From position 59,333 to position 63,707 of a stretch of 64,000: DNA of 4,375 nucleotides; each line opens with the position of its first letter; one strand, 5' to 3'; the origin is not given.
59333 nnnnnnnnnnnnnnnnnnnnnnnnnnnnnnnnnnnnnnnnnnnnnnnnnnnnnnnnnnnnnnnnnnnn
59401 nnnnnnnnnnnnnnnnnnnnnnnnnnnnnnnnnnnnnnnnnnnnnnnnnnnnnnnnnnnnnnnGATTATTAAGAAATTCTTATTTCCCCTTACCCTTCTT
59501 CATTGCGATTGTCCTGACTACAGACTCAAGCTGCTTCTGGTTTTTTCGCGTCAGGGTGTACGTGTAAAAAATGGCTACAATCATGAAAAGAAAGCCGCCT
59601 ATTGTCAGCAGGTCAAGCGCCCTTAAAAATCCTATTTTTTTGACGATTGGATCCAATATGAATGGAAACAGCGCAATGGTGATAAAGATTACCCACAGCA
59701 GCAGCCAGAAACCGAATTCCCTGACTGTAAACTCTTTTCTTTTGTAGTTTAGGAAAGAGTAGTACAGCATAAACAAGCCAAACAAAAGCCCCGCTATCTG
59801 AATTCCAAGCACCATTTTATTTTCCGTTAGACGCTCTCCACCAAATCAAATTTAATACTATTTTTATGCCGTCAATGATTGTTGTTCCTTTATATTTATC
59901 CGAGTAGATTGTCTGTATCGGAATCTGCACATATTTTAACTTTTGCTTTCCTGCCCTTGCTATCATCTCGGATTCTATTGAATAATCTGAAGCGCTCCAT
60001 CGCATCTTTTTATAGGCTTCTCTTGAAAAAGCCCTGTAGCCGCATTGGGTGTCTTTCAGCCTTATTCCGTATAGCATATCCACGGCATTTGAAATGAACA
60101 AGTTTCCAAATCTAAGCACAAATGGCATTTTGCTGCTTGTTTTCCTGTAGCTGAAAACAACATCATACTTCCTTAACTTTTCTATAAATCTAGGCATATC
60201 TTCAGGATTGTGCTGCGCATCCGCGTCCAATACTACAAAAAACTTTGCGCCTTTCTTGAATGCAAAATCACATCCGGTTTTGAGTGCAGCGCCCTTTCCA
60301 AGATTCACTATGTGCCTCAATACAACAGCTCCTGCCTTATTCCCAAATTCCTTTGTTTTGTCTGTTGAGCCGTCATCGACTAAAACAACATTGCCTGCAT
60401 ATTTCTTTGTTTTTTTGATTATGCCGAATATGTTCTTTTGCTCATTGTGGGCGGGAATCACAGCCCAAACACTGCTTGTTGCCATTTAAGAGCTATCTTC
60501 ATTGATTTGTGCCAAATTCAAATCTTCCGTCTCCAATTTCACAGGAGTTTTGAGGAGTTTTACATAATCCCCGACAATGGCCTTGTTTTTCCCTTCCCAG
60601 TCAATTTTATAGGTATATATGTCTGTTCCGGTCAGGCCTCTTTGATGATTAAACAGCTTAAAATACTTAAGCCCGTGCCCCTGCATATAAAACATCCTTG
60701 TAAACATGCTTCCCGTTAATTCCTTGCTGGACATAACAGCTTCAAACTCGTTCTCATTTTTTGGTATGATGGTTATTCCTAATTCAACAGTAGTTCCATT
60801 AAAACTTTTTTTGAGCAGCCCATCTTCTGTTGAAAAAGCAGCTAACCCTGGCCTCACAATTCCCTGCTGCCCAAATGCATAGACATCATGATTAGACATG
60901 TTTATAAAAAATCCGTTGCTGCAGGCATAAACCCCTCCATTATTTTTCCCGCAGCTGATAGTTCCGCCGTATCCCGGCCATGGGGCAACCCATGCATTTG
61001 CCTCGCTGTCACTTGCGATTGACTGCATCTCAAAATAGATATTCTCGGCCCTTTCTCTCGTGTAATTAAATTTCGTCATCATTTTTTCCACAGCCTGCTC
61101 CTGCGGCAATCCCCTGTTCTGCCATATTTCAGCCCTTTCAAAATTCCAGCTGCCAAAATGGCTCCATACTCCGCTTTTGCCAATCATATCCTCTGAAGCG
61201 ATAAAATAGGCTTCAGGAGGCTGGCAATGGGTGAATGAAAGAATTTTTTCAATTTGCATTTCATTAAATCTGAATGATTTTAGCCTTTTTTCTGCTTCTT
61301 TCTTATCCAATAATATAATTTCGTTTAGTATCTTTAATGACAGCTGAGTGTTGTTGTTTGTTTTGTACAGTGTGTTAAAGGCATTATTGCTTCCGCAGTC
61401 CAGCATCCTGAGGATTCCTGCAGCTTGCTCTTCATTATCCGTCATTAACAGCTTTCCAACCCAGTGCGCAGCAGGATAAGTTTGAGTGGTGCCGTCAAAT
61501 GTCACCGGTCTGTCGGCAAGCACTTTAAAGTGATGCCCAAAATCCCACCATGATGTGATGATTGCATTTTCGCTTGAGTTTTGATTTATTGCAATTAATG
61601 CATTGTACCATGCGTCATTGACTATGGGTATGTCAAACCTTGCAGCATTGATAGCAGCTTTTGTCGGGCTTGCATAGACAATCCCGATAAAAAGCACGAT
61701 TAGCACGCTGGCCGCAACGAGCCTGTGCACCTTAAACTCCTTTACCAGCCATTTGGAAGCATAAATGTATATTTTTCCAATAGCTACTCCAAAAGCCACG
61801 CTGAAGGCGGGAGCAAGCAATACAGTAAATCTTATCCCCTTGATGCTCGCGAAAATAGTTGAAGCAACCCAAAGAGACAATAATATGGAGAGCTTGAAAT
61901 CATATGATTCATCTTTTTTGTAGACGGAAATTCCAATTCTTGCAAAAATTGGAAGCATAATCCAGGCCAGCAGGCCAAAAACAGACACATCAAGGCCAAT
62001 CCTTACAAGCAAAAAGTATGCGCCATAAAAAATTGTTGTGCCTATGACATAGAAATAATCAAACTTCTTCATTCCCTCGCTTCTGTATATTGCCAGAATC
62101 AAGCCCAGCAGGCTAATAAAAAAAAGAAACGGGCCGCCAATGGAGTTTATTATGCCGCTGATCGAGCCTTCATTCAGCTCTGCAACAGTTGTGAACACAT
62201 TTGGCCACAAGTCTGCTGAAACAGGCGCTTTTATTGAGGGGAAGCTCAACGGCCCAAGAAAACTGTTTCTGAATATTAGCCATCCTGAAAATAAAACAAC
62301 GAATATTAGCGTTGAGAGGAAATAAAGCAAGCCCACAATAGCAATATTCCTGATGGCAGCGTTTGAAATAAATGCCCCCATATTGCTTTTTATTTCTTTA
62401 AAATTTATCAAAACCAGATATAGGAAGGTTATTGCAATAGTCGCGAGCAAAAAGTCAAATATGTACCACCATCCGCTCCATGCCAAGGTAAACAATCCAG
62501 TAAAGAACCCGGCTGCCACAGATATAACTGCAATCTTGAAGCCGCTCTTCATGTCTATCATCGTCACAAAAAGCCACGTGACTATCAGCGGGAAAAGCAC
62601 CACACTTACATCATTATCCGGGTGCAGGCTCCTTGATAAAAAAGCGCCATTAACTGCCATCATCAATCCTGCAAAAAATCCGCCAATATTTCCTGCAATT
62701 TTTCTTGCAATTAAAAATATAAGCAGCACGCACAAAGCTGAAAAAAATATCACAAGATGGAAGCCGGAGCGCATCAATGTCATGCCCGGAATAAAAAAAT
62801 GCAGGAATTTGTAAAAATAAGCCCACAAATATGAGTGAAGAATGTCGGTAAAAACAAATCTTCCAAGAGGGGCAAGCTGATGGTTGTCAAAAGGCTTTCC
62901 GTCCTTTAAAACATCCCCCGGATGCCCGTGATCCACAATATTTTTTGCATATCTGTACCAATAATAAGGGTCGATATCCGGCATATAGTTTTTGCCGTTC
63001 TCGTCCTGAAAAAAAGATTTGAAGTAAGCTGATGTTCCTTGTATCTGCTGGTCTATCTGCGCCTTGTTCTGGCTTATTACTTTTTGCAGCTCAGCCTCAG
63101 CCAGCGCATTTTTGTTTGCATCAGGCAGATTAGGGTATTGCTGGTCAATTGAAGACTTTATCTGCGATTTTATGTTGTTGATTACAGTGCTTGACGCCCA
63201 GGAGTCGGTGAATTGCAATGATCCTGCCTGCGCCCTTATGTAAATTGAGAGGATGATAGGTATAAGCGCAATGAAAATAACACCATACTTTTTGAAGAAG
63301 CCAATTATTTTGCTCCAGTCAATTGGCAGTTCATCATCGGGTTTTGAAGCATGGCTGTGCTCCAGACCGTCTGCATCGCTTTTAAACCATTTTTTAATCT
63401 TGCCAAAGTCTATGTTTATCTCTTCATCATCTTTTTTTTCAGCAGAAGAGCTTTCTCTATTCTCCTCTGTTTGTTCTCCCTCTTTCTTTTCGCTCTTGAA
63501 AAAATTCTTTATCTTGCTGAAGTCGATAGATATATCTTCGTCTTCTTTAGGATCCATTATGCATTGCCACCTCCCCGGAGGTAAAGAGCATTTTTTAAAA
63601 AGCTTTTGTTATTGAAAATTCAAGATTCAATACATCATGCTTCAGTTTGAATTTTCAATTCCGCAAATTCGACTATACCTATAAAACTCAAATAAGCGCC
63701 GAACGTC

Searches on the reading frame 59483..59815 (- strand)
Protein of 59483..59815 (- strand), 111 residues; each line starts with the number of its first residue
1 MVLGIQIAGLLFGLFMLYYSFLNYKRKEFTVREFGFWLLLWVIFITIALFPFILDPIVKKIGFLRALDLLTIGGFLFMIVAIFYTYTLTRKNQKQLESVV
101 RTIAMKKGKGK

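Call 59: search_protein_families(library=pfam, proteins=[window:59483-59815:-], max_evalue=1)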
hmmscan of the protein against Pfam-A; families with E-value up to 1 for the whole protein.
seq(111 aa): 5 families
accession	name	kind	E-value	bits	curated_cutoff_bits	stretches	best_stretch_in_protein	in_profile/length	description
PF10066.14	DUF2304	-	5.6e-18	65.6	25.5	1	5-107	2-104/106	Uncharacterized conserved protein (DUF2304)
PF13664.11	DUF4149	-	0.0086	16.8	24.6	1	8-62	44-97/102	Domain of unknown function (DUF4149)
PF20563.3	DUF6773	-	0.018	15.3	27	1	3-60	89-146/163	Family of unknown function (DUF6773)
PF13567.11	DUF4131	-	0.24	11.5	31.6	1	35-100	4-62/165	Domain of unknown function (DUF4131)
PF01699.29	Na_Ca_ex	-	0.88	10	24.9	0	5-88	76-149/151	Sodium/calcium exchanger protein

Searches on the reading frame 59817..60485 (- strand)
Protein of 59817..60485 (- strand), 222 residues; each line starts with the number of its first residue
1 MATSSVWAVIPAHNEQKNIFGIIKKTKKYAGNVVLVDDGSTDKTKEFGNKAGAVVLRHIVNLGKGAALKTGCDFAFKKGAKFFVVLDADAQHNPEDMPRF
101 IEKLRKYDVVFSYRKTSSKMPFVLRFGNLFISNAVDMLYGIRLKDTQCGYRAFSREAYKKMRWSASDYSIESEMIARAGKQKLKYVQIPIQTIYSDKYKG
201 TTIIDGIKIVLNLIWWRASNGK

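Call 11: search_protein_families(library=pfam, proteins=[window:59817-60485:-], max_evalue=0.001)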
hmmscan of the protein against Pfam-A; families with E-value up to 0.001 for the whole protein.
window:59817-60485:- (222 aa): 1 family
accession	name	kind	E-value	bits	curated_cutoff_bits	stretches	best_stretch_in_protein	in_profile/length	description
PF00535.33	Glycos_transf_2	-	2.2e-20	73.7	23.3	1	8-160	2-166/168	Glycosyl transferase family 2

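Call 44: search_protein_families(library=ncbifam, proteins=[window:59817-60485:-], max_evalue=0.00001)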
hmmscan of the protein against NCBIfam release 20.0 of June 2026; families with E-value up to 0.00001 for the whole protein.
window:59817-60485:- (222 aa): 11 families
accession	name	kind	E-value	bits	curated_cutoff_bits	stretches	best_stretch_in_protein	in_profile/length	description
NF058614.1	PPMAGASynPpgS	equivalog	2.3e-37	128.6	370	1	6-212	2-218/226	polyprenyl-phospho-N-acetylgalactosaminyl synthase PpgS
TIGR04182.1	glyco_TIGR04182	equivalog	8.9e-27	94.2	325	1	6-213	2-214/293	S-layer glycoprotein N-glycosyltransferase AglJ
NF041391.1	DPhHxTase_Halo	equivalog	7e-17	61.1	375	1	14-206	5-194/213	dolichyl-phosphate hexose transferase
NF047588.1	GlcsyltransPgfSStrep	equivalog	1e-12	47.9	500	1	17-161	21-167/308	glycosyltransferase PgfS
NF007986.1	PRK10714.1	equivalog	4.2e-12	45.7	529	1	5-161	7-172/316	undecaprenyl-phosphate 4-deoxy-4-formamido-L-arabinose transferase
TIGR03469.1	HpnB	hypoth_equivalog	1.3e-08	34.3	379.25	1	5-110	45-166/386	hopene-associated glycosyltransferase HpnB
TIGR04283.1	glyco_like_mftF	equivalog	1.6e-07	31.2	182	1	9-126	4-120/221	TIGR04283 family arsenosugar biosynthesis glycosyltransferase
TIGR03937.1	PgaC_IcaA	equivalog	1.7e-07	30.6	422.3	1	5-104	46-150/407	poly-beta-1,6-N-acetyl-D-glucosamine synthase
NF047683.1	TeichurnBiosyTuaG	equivalog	1.9e-07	31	400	0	8-115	10-122/252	teichuronic acid biosynthesis protein TuaG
NF010496.0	PRK13915.1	equivalog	5.2e-07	29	262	1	4-71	31-111/307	glucosyl-3-phosphoglycerate synthase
TIGR03965.1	mycofact_glyco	equivalog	1.2e-06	27.7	280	1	4-96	74-171/467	mycofactocin biosynthesis glycosyltransferase MftF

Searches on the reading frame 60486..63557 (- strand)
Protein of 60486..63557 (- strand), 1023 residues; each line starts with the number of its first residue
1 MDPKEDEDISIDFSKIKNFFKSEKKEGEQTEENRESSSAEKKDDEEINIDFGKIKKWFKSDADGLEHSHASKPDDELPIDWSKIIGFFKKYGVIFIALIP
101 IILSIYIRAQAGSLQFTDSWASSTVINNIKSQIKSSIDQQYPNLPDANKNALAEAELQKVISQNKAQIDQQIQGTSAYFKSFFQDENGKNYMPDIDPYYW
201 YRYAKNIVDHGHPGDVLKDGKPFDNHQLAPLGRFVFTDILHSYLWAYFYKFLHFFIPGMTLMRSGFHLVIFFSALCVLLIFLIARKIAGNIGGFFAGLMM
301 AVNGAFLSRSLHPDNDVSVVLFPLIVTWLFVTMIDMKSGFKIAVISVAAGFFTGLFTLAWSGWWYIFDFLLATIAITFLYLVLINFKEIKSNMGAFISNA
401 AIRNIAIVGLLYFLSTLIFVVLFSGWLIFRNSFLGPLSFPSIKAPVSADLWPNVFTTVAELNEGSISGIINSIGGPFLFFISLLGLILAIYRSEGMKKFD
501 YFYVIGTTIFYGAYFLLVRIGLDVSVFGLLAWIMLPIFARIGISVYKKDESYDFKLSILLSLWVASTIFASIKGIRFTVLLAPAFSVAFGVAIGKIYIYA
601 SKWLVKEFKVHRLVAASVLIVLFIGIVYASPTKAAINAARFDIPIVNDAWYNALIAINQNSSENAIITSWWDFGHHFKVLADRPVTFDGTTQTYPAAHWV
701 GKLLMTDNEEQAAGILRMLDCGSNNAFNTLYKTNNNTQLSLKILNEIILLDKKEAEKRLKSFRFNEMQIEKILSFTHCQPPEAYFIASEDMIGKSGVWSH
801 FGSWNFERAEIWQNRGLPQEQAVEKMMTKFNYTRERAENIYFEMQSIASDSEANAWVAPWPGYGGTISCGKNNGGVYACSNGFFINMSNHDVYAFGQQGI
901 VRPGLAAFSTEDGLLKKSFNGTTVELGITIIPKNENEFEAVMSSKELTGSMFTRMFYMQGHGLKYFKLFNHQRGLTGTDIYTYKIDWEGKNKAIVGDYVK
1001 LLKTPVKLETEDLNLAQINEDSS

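Call 11: search_protein_families(library=pfam, proteins=[window:60486-63557:-], max_evalue=0.001)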
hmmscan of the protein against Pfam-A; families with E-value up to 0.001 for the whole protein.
window:60486-63557:- (1023 aa): 2 families
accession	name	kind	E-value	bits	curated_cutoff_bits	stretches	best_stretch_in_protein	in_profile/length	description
PF02516.20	STT3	-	1e-34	121.2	24.5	1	176-602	13-379/405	Oligosaccharyl transferase STT3, N-terminal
PF21436.2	STT3-PglB_core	-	4.6e-05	24.4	23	1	666-805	4-128/131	STT3/PglB/AglB core domain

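Call 44: search_protein_families(library=ncbifam, proteins=[window:60486-63557:-], max_evalue=0.00001)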
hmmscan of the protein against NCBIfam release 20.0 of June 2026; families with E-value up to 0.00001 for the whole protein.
window:60486-63557:- (1023 aa): 1 family
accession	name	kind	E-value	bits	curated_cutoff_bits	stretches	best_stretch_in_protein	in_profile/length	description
TIGR04154.1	archaeo_STT3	subfamily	3.8e-12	45.4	450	1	183-718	23-582/831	oligosaccharyl transferase, archaeosortase A system-associated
